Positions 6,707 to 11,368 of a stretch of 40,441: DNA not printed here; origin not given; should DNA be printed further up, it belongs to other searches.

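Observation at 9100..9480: Low-G+C, heavily structured but in-frame segment in the linker of the primase-polymerase fusion (intragenic origin or cis-acting RNA?)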

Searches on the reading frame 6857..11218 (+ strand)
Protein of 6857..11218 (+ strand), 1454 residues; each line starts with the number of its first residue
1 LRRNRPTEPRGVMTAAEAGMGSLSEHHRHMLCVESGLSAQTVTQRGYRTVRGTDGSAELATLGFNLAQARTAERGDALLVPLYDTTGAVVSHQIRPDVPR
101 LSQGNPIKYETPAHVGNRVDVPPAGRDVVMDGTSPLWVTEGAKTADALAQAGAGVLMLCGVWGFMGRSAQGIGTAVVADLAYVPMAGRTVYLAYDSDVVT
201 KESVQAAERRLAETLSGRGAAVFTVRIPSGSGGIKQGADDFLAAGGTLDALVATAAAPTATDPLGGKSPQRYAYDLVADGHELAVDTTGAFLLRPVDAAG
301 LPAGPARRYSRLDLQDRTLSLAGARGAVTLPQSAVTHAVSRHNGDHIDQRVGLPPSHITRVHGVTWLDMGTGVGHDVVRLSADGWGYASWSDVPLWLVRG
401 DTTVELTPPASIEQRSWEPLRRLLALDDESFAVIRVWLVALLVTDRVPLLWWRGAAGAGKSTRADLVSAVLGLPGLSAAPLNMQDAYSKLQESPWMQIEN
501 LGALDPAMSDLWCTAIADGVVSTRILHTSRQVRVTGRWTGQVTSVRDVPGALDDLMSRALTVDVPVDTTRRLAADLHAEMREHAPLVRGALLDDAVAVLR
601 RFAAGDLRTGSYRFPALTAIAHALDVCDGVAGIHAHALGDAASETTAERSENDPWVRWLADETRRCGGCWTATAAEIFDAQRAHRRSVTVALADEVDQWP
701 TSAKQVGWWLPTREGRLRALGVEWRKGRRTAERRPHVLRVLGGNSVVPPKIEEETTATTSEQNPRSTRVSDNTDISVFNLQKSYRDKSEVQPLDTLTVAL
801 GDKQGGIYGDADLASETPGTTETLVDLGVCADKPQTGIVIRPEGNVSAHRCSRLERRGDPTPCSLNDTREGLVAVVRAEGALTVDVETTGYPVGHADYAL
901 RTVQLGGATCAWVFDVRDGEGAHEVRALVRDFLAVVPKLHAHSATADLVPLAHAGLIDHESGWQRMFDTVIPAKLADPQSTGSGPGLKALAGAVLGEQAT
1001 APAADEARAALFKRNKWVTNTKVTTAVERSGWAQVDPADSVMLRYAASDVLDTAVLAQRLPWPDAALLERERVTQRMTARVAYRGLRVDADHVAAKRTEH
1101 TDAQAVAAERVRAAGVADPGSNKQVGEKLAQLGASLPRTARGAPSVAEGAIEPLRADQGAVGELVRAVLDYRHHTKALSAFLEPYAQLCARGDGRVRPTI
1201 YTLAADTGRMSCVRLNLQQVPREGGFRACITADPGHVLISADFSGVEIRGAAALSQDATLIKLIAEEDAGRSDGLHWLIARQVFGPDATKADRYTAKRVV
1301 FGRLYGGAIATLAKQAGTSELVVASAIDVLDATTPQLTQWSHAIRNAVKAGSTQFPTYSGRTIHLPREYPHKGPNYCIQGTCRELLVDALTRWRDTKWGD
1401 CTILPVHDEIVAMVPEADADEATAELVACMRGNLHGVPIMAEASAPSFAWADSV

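Call 10: search_protein_families(library=pfam, proteins=[window:6857-11218:+], max_evalue=0.01)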
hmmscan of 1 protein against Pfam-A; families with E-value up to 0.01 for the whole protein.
window:6857-11218:+ (1454 aa): 3 families
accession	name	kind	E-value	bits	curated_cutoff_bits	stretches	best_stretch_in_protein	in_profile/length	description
PF00476.26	DNA_pol_A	-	6.3e-43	147.6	34.3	1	1102-1443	14-373/381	DNA polymerase family A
PF12965.13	DUF3854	-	1.4e-14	54.6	23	1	129-246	5-127/130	Domain of unknown function (DUF3854)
PF01612.26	DNA_pol_A_exo1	-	0.00025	21.3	23.6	1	870-1060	11-168/173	3'-5' exonuclease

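Call 11: search_dna_similar(query=window:6857-11218:+, collection=phages, mode=protein, max_rows=40)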
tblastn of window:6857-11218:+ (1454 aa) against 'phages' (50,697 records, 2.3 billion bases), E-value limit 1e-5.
Records with a match: 3044; places in all: 3044; records where one place covers at least 80% of the query: 0.
Best place of each record, by identity: <60% 3044.
By first word of the organism name: Mycobacterium 1445; Vibrio 309; Salmonella 267; Escherichia 132; Gordonia 131; Microbacterium 121; Arthrobacter 101; Klebsiella 81; Streptomyces 49; Rhodococcus 47; and 67 more.
By host as written in the record: Mycobacterium smegmatis mc2 155 1047; - 431; Mycobacterium smegmatis mc#155 207; Gordonia terrae 3612 64; Mycobacterium smegmatis mc2155 62; Microbacterium foliorum NRRL B-24224 61; Arthrobacter globiformis B-2979 46; Escherichia coli 44; and 326 more.
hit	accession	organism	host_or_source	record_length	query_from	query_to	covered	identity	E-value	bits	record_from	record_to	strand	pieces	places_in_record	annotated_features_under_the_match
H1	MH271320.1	Microbacterium phage Zeta1847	Microbacterium paraoxydans NWU1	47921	367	1450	66%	31.2%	8e-55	306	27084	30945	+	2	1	40: hypothetical protein | 37: DNA helicase | 38: hypothetical protein | 39: hypothetical protein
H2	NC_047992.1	Microbacterium phage Zeta1847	Microbacterium paraoxydans NWU1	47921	367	1450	66%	31.2%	8e-55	306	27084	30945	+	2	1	40: hypothetical protein | 37: DNA primase | 38: hypothetical protein | 39: hypothetical protein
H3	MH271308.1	Microbacterium phage Percival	Microbacterium foliorum NRRL B-24224 SEA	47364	847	1450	42%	31.5%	5e-51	205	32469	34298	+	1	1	49: DNA polymerase I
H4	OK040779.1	Microbacterium phage Gretchen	Microbacterium paraoxydans NWU1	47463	847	1450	42%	31.5%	5e-51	205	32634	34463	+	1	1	48: DNA polymerase I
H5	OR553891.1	Arthrobacter phage CallinAllBarbz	Arthrobacter sulfureus ATCC 19098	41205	858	1450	41%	31.8%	8e-52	207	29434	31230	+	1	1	41: DNA polymerase I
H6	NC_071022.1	Arthrobacter phage BaileyBlu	Arthrobacter sulfureus NRRL B-14730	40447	858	1450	41%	31.5%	9e-48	194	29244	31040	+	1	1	41: hypothetical protein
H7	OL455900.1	Arthrobacter phage BaileyBlu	Arthrobacter sulfureus NRRL B-14730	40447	858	1450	41%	31.5%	9e-48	194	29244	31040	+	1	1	41: hypothetical protein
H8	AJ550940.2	Lomovskayavirus BT1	-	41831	862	1450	41%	31.6%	2e-45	187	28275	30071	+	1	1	11: gp11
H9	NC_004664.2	Streptomyces phage phiBT1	Streptomyces lividans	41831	862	1450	41%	31.6%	2e-45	187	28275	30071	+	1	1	11: DNA polymerase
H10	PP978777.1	Streptomyces phage Samora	Streptomyces baarnensis NRRL B-2842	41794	862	1450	41%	31.6%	1e-46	191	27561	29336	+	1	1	36: DNA polymerase I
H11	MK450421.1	Streptomyces phage Vash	Streptomyces griseus ATCC 10137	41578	862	1450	41%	31.4%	9e-44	181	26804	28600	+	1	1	34: DNA polymerase I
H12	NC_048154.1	Streptomyces phage Vash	Streptomyces griseus ATCC 10137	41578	862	1450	41%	31.4%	9e-44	181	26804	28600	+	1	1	34: DNA polymerase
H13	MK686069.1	Streptomyces phage Heather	Streptomyces mirabilis NRRL B-2400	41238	862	1450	41%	31.4%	2e-47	194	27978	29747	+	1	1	37: DNA polymerase I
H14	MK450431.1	Streptomyces phage Lilbooboo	Streptomyces griseus ATCC 10137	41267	862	1450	41%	31.3%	1e-46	191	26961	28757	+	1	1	34: DNA polymerase I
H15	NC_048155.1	Streptomyces phage Lilbooboo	Streptomyces griseus ATCC 10137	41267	862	1450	41%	31.3%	1e-46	191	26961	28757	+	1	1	34: DNA polymerase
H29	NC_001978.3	Lomovskayavirus C31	-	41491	842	1450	42%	30.2%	1e-46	191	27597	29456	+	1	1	11: gp11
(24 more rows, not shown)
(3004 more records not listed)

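Call 12: find_homologous_proteins(query=window:6857-11218:+, max_evalue=1e-10)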
Query window:6857-11218:+ (1454 aa): 24 proteins with E <= 1e-10 among 8000 candidates.
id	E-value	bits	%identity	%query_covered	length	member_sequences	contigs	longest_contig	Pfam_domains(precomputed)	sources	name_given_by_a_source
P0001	0.0e+0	1859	62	98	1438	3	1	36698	PF12965.14,PF00476.27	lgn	-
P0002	0.0e+0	1786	60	98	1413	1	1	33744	PF12965.14,PF00476.27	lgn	-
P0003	0.0e+0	1737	59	98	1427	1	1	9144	PF01612.27,PF12965.14,PF00476.27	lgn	-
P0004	4.6e-282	957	57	56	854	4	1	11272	PF12965.14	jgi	jgi:hypothetical protein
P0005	1.0e-50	191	47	16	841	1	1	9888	PF12965.14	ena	-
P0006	1.2e-49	187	32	37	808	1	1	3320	PF12965.14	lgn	-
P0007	8.5e-45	171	45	16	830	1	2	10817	PF06048.18,PF18662.8,PF12965.14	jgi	jgi:putative DNA primase/helicase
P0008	8.8e-45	171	45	16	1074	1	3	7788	PF01612.27,PF12965.14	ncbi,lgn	-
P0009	1.4e-43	167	46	16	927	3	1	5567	PF12965.14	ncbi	-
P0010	3.8e-43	166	44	16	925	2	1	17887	PF12965.14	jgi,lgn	-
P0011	5.5e-43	165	47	16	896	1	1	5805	PF06048.18,PF12965.14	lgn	-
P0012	1.7e-42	163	43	15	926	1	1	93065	PF12965.14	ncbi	ncbi:MAG: DUF3854 domain-containing protein [Thermomicrobiales bacterium]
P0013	2.8e-42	163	44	15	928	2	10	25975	PF12965.14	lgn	-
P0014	7.2e-41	158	42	16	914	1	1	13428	PF12965.14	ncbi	ncbi:MAG: DUF3854 domain-containing protein [Thermomicrobiales bacterium]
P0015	6.4e-40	155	41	16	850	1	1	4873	PF06048.18,PF12965.14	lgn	-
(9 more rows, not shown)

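Call 15: find_encoding_contigs(protein=P0001, flank=10000, max_places=3)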
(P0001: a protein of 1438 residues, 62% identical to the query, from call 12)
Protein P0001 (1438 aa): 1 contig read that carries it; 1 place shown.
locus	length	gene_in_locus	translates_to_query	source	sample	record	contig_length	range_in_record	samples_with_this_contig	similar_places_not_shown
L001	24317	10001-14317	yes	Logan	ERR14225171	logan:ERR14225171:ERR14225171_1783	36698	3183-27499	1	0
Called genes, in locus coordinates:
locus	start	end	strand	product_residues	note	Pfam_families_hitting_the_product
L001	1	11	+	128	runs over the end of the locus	PF00392:GntR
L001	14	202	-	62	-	-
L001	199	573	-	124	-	-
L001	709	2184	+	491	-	PF00239:Resolvase, PF07508:Recombinase, PF13408:Zn_ribbon_recom (weak)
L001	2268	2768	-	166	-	-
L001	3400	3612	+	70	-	PF12728:HTH_17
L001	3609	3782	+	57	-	-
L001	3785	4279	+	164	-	-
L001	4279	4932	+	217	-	-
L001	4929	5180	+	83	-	-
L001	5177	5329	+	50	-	-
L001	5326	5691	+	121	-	-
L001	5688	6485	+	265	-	-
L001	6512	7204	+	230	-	-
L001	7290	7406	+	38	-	-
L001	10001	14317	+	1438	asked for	PF12965:DUF3854, PF00476:DNA_pol_A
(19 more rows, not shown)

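Call 16: find_encoding_contigs(protein=P0002, flank=10000, max_places=3)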
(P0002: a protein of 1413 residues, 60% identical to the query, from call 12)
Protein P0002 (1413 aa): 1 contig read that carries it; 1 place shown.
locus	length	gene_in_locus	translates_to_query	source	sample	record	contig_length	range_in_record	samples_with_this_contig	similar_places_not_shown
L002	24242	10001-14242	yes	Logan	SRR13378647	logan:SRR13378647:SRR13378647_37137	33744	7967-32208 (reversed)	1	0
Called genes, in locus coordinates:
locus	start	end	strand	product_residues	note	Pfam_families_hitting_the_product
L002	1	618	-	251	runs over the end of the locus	-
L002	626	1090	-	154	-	-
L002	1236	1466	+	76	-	PF12728:HTH_17 (weak)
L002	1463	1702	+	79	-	-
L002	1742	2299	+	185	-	-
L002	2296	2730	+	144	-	-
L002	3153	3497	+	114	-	-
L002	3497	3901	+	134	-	PF16751:RsdA_SigD_bd (weak)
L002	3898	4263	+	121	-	-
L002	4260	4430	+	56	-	-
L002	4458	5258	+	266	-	-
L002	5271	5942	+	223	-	-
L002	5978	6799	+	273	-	-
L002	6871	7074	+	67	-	-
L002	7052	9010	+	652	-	PF00176:SNF2-rel_dom, PF00270:DEAD (faint), PF00271:Helicase_C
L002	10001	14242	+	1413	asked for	PF12965:DUF3854, PF00476:DNA_pol_A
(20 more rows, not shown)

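Call 17: find_encoding_contigs(protein=P0003, flank=10000, max_places=3)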
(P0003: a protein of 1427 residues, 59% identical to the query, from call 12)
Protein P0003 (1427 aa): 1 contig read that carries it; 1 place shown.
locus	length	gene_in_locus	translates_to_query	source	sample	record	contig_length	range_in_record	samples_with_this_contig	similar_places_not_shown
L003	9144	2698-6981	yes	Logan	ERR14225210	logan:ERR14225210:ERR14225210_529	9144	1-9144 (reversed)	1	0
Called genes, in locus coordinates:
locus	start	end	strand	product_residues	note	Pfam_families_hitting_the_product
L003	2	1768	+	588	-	?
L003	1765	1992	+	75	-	-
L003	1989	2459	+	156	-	-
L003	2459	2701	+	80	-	-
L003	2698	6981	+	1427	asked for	PF12965:DUF3854, PF01612:DNA_pol_A_exo1 (weak), PF00476:DNA_pol_A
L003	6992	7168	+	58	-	-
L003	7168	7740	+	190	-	-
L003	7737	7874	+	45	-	-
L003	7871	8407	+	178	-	-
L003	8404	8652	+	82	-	-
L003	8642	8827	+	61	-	-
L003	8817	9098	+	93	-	-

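Call 18: find_encoding_contigs(protein=P0004, flank=10000, max_places=3)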
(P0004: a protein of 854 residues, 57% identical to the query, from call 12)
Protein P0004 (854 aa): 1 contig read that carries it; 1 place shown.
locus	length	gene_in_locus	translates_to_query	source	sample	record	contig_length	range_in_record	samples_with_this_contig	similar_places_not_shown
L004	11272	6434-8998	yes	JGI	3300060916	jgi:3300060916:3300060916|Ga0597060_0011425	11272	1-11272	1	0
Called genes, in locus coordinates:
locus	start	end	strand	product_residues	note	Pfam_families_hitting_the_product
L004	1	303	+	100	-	?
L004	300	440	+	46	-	-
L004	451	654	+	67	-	-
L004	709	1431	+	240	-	-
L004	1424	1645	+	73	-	-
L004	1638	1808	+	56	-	-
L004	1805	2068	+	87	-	-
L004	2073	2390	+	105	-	-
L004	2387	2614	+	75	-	-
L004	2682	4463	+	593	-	PF00176:SNF2-rel_dom, PF00270:DEAD (faint), PF00271:Helicase_C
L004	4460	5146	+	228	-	PF00145:DNA_methylase (faint)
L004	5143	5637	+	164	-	-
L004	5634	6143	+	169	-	-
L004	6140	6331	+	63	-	-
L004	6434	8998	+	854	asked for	PF12965:DUF3854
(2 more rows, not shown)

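Call 23: find_related_loci(query=A1, collection=viral_contigs, flank=6000)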
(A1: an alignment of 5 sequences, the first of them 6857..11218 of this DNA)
Query A1 (1454 aa) in viral_contigs; peptide patterns used: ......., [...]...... (x = any residue, [..] = any of these).
15 stretches matched a pattern, but none encodes a relative of the query by tblastn (E <= 1e-3).

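Call 24: find_related_loci(query=A1, collection=metagenome_contigs, flank=6000)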
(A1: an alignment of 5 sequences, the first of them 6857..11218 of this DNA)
Query A1 (1454 aa) in metagenome_contigs; peptide patterns used: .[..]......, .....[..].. (x = any residue, [..] = any of these).
599 stretches matched a pattern (row limit reached: there are more); 14 encode a relative of the query (tblastn E <= 1e-3); 14 distinct loci.
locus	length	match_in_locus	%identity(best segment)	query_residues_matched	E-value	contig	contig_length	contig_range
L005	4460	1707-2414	39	10-255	8e-42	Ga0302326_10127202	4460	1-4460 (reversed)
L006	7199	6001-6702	42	23-258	1e-36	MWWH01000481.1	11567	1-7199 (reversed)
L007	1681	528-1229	41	17-258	4e-36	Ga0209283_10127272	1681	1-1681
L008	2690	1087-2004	36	78-383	2e-35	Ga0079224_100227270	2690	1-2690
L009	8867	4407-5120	39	4-249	3e-34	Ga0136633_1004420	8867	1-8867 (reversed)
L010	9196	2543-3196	41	31-260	2e-31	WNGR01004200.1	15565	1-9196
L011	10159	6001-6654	41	31-260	2e-31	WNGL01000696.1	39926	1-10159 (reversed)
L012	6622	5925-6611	37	21-263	1e-27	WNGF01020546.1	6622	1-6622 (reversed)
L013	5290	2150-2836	35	25-255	5e-25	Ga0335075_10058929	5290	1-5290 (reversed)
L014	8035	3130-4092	28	1136-1443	9e-21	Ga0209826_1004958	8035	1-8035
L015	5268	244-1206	27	1136-1443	2e-20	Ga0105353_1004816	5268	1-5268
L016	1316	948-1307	43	44-169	1e-18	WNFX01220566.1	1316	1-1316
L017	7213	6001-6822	28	1168-1427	1e-16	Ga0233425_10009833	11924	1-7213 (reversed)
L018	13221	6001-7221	25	1043-1428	1e-16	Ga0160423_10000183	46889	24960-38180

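Call 25: find_related_loci(query=A1, collection=genome_contigs, flank=6000)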
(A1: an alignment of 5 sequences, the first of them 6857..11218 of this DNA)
Query A1 (1454 aa) in genome_contigs; peptide patterns used: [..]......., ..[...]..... (x = any residue, [..] = any of these).
35 stretches matched a pattern; 5 encode a relative of the query (tblastn E <= 1e-3); 5 distinct loci.
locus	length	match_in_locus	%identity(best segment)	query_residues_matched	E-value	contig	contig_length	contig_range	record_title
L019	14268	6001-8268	29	22-774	7e-51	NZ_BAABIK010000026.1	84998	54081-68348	Streptomonospora halophila strain JCM 18123 sequence26, whole genome shotgun sequence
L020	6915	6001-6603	39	35-244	3e-28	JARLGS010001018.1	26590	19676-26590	MAG: Mycobacterium sp. isolate MAG_CO287 MetaCoAG_Bin_287_Oxic_k141_2593344, whole genome shotgun sequence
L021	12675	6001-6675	39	3-228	7e-28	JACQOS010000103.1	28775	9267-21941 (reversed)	MAG: Chloroflexi bacterium isolate NC_groundwater_1287_Ag_S-0.2um_66_61 S_p2_S4_coassembly_k141_2063048, whole genome sh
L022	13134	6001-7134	27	1076-1434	2e-21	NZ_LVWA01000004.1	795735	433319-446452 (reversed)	Pontibacter flavimaris strain S10-8 contig_12, whole genome shotgun sequence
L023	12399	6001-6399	27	94-207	1e-9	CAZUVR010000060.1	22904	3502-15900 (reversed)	MAG TPA_asm: uncultured bacterium isolate SRP242652_co2_142 genome assembly, contig: NODE_2525_length_22904_cov_89.59398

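Call 35: get_annotated_region(hit=H2, flank=1500)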
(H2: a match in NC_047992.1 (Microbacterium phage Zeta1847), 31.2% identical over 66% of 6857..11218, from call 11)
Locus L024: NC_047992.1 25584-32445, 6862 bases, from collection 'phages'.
description: Microbacterium phage Zeta1847, complete genome.
organism: Microbacterium phage Zeta1847 (NCBI taxid 2201444)
taxonomy: Viruses; Duplodnaviria; Heunggongvirae; Uroviricota; Caudoviricetes; Zetavirus; Zetavirus zeta1847
host: Microbacterium paraoxydans NWU1; source: soil; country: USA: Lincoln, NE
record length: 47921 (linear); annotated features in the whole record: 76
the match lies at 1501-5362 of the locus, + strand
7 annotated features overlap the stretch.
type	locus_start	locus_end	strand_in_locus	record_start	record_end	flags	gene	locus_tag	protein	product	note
CDS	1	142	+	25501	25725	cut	36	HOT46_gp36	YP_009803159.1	hypothetical protein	-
CDS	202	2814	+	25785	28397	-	37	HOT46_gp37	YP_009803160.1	DNA primase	-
CDS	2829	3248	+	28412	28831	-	38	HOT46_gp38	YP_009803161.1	hypothetical protein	-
CDS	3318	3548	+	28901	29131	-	39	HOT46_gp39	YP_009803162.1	hypothetical protein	-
CDS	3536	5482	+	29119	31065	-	40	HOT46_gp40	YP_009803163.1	hypothetical protein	-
CDS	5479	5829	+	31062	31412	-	41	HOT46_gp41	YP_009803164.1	hypothetical protein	-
CDS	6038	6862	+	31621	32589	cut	42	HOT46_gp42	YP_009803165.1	RNA polymerase sigma factor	-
